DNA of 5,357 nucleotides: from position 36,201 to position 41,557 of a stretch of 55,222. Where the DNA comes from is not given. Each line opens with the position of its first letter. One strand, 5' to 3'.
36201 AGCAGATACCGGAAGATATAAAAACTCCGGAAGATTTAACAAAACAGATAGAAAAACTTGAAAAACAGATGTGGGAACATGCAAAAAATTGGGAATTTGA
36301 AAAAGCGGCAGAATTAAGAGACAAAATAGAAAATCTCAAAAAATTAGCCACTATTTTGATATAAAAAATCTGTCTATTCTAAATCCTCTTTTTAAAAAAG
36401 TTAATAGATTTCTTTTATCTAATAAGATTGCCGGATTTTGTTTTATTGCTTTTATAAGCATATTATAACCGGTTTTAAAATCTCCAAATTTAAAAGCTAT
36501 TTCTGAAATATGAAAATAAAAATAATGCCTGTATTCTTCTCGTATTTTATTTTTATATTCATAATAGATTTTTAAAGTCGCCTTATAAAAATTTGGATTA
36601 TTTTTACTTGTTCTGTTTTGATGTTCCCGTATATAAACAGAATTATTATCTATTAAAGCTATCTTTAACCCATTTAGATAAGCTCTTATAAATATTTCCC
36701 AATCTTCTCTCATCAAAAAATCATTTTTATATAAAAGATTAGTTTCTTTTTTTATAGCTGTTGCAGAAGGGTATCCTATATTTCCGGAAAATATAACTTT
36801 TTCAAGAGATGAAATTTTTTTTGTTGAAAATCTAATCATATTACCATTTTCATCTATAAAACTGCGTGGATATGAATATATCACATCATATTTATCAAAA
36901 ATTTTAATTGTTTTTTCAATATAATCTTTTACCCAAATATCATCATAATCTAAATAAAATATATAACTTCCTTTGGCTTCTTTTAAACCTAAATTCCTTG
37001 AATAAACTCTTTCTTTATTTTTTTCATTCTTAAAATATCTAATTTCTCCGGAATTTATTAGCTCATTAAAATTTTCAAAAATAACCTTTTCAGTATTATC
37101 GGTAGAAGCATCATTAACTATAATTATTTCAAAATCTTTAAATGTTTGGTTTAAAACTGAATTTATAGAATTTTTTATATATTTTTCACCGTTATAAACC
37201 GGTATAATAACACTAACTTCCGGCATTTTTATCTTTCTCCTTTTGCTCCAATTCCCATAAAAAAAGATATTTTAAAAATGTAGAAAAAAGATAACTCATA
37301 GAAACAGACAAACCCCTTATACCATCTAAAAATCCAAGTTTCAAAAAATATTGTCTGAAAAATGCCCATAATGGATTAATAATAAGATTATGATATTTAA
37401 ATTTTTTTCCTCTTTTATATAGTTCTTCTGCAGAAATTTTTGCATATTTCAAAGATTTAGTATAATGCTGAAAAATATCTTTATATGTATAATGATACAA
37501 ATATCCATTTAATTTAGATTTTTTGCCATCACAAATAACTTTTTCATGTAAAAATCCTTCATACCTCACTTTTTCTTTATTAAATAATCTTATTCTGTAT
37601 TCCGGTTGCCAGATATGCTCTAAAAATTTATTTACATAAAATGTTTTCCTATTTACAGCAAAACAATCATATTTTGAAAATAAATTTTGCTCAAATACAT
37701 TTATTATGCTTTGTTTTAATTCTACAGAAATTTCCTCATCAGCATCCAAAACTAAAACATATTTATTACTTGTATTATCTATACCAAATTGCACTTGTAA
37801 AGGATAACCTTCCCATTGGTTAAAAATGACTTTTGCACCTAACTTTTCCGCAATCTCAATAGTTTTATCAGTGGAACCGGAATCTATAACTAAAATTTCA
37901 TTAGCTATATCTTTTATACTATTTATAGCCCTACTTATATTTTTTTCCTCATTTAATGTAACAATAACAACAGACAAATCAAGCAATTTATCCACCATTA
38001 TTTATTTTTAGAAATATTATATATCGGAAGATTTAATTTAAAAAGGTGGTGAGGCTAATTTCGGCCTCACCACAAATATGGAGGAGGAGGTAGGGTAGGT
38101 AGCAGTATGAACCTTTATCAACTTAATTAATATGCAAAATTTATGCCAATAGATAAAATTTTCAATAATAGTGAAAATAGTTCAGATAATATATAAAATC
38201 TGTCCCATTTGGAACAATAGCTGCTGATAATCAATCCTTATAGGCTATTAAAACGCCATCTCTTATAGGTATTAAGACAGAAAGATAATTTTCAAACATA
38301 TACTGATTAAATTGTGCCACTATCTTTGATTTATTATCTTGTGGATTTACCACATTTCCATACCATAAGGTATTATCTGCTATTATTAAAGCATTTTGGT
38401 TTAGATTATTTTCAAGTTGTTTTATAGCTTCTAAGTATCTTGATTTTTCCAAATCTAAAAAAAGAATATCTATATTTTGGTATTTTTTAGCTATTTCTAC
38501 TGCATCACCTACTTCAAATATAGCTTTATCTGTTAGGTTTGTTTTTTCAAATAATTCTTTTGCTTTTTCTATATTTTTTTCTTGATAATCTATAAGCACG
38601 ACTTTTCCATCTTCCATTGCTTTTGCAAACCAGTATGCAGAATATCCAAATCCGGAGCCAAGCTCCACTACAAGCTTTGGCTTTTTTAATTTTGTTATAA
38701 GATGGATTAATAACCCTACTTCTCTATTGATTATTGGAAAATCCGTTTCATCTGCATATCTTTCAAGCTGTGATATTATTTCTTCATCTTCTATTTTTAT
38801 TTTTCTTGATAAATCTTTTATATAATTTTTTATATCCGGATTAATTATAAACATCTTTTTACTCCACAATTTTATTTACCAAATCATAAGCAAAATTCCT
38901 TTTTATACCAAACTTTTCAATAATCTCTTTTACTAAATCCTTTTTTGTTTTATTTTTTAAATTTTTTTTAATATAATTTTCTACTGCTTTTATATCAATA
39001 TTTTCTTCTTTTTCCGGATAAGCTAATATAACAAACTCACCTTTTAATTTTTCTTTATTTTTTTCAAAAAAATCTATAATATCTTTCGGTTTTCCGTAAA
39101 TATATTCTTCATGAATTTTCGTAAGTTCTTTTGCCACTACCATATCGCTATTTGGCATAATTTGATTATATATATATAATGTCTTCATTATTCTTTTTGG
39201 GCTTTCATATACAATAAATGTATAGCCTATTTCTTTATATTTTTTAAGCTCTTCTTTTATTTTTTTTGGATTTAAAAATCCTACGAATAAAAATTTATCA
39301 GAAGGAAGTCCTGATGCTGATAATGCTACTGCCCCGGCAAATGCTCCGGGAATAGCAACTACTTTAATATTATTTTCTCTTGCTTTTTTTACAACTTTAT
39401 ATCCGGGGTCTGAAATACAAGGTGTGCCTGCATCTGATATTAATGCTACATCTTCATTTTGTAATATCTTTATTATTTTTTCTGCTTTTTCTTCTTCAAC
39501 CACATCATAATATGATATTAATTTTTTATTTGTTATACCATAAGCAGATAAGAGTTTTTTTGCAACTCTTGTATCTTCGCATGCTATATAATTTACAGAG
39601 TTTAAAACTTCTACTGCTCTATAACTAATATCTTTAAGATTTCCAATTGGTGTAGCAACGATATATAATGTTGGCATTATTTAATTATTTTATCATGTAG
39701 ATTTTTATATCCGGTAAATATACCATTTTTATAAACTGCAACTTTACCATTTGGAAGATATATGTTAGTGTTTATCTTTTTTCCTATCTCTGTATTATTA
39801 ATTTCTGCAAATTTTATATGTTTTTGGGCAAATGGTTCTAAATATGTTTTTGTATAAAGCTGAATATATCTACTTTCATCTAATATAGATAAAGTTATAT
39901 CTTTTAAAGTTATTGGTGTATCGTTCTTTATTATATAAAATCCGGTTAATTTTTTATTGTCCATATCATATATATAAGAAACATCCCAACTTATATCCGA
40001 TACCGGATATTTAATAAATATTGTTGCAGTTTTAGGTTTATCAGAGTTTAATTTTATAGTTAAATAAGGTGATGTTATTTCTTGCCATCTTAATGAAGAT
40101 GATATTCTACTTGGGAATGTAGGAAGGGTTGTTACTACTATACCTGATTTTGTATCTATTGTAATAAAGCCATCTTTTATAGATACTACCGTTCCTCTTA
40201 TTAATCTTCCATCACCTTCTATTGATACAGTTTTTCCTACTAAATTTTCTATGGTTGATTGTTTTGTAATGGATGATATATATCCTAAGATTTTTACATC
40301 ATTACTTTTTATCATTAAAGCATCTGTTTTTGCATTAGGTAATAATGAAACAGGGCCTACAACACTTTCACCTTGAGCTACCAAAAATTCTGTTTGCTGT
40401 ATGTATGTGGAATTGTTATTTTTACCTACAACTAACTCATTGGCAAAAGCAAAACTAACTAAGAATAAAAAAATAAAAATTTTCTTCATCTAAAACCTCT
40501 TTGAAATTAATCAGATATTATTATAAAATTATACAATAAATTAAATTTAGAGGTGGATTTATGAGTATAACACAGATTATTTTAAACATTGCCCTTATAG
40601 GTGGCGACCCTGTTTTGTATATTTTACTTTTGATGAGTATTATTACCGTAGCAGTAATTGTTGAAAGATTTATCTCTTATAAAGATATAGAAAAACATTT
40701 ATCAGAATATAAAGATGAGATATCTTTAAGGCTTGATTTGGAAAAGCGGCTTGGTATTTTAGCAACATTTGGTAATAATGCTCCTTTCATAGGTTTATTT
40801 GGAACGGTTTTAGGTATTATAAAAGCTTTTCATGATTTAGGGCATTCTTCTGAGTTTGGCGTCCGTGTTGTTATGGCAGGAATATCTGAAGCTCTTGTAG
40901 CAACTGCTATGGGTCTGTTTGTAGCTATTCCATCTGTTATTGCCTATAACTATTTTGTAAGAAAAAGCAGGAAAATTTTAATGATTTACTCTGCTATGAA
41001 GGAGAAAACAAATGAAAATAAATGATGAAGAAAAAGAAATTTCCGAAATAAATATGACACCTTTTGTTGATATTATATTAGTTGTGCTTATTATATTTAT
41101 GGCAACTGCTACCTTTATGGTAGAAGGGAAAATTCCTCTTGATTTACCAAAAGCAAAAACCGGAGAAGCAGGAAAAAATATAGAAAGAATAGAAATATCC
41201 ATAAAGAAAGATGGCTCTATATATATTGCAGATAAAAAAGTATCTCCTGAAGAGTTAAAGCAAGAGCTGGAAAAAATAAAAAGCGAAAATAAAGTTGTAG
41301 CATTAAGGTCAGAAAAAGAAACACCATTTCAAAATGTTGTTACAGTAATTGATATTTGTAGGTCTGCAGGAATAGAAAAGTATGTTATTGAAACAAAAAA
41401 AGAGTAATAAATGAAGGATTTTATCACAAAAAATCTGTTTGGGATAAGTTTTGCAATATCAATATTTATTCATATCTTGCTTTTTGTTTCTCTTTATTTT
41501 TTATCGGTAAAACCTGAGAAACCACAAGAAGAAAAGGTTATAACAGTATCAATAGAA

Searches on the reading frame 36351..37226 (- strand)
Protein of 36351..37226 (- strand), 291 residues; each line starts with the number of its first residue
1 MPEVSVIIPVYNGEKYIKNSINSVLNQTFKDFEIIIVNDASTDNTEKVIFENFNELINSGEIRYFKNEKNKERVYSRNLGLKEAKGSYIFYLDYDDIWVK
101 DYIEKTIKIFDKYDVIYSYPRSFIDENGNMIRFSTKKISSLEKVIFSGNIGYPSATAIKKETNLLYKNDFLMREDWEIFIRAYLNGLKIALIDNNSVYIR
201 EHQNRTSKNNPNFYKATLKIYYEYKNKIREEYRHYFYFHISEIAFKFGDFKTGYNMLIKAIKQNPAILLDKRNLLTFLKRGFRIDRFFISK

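Call 53: search_protein_families(library=pfam, proteins=[window:36351-37226:-], max_evalue=0.0001)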
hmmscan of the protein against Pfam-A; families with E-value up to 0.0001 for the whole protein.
window:36351-37226:- (291 aa): 3 families
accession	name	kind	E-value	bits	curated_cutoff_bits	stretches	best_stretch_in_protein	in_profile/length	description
PF00535.33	Glycos_transf_2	-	1.2e-32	113.6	23.3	1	5-130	1-126/168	Glycosyl transferase family 2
PF10111.15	Glyco_tranf_2_2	-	1.4e-14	54.7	27.3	1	5-111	1-107/276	Glycosyltransferase like family 2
PF13641.12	Glyco_tranf_2_3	-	9.4e-11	42.6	27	1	2-191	1-203/230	Glycosyltransferase like family 2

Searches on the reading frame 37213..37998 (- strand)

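Call 53: search_protein_families(library=pfam, proteins=[window:37213-37998:-], max_evalue=0.0001)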
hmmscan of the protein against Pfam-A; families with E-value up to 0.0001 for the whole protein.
window:37213-37998:- (261 aa): 1 family
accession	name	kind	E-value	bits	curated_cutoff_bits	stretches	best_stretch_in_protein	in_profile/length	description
PF00535.33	Glycos_transf_2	-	6.6e-22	78.6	23.3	1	9-133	1-140/168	Glycosyl transferase family 2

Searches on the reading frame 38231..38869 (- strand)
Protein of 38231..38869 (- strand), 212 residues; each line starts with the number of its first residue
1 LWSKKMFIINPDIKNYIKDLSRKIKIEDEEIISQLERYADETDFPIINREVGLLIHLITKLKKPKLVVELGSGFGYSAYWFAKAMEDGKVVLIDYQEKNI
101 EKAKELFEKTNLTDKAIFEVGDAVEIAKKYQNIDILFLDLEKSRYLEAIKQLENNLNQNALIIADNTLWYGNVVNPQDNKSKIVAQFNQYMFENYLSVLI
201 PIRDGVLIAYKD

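Call 53: search_protein_families(library=pfam, proteins=[window:38231-38869:-], max_evalue=0.0001)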
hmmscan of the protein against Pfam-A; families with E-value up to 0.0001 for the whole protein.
window:38231-38869:- (212 aa): 7 families
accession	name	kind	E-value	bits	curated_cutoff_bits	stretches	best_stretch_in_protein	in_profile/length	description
PF01596.23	Methyltransf_3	-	2.5e-24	86.1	22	1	27-211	6-203/204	O-methyltransferase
PF13847.12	Methyltransf_31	-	2.7e-11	43.8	27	1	65-163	5-108/145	Methyltransferase domain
PF13578.12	Methyltransf_24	-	5.8e-09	37.2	26.3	1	68-166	1-104/105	Methyltransferase domain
PF13649.12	Methyltransf_25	-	8.1e-09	36.5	27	1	67-138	1-70/97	Methyltransferase domain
PF01135.25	PCMT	-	1.6e-05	25.3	20.3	1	53-123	64-133/210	Protein-L-isoaspartate(D-aspartate) O-methyltransferase (PCMT)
PF05175.20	MTS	-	1.6e-05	25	23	1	57-128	23-95/170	Methyltransferase small domain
PF08704.16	GCD14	-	7.9e-05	22.9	26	0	54-159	31-138/247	tRNA methyltransferase complex GCD14 subunit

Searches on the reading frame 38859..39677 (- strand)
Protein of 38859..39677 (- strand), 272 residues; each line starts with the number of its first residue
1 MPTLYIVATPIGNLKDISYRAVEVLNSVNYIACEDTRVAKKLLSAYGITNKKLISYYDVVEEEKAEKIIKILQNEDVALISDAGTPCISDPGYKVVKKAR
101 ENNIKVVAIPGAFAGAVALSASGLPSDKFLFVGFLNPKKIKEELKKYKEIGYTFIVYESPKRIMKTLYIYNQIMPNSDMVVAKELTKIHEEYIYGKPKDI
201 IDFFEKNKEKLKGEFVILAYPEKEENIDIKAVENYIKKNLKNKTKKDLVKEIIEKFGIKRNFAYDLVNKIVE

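Call 54: search_protein_families(library=pfam, proteins=[window:38859-39677:-], max_evalue=0.0001)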
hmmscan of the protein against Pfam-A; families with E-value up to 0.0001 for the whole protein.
window:38859-39677:- (272 aa): 1 family
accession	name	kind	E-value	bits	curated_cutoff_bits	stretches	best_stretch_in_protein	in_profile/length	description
PF00590.25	TP_methylase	-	2.4e-24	86.9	27.8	1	3-195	1-206/212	Tetrapyrrole (Corrin/Porphyrin) Methylases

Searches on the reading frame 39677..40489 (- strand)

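Call 54: search_protein_families(library=pfam, proteins=[window:39677-40489:-], max_evalue=0.0001)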
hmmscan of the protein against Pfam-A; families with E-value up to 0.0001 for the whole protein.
window:39677-40489:- (270 aa): 1 family
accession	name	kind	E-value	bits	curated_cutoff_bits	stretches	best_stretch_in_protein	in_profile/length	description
PF21838.2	DUF6897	-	1.8e-05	24.7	23.9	1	80-114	5-41/58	Domain of unknown function (DUF6897)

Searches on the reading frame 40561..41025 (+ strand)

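Call 54: search_protein_families(library=pfam, proteins=[window:40561-41025:+], max_evalue=0.0001)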
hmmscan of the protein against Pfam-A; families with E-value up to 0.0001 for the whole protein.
window:40561-41025:+ (154 aa): 1 family
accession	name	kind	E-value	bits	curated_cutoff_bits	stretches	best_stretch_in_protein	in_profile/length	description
PF01618.21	MotA_ExbB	-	4e-31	107.8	22.9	1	57-142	39-124/127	MotA/TolQ/ExbB proton channel family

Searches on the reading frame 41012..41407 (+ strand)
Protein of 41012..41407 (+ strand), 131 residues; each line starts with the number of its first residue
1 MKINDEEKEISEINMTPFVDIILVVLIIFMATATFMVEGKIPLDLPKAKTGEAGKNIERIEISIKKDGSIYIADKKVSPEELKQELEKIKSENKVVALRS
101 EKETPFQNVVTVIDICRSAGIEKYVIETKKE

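Call 54: search_protein_families(library=pfam, proteins=[window:41012-41407:+], max_evalue=0.0001)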
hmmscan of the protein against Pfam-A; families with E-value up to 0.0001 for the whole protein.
window:41012-41407:+ (131 aa): 1 family
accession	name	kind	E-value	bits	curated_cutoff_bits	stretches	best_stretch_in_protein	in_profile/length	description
PF02472.21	ExbD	-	1.6e-34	119.2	25.4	1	7-130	2-127/128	Biopolymer transport protein ExbD/TolR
